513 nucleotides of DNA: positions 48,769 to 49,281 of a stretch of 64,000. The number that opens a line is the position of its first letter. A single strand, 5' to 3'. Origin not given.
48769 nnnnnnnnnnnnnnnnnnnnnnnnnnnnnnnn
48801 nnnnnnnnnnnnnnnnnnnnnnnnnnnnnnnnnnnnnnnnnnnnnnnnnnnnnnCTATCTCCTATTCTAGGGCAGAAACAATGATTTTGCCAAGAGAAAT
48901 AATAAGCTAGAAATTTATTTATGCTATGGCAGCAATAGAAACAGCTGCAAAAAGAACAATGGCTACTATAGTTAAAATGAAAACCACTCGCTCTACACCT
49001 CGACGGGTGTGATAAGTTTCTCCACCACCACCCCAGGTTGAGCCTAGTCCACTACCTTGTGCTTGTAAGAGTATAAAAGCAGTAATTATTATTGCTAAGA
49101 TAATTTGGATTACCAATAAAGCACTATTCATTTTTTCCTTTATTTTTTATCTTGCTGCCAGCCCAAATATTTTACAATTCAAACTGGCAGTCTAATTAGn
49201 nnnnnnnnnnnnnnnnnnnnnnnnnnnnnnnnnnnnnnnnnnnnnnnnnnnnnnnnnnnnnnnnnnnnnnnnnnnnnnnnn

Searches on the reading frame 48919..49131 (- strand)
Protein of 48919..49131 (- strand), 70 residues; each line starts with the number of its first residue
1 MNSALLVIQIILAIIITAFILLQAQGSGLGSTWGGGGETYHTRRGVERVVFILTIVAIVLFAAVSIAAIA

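Call 51: search_protein_families(library=pfam, proteins=[window:48919-49131:-], max_evalue=0.01)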
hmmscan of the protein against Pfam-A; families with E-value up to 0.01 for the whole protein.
window:48919-49131:- (70 aa): 1 family
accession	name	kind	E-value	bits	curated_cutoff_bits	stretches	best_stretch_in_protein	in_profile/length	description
PF03840.19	SecG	-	7.8e-10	39.2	29.2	1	5-67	2-66/70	Preprotein translocase SecG subunit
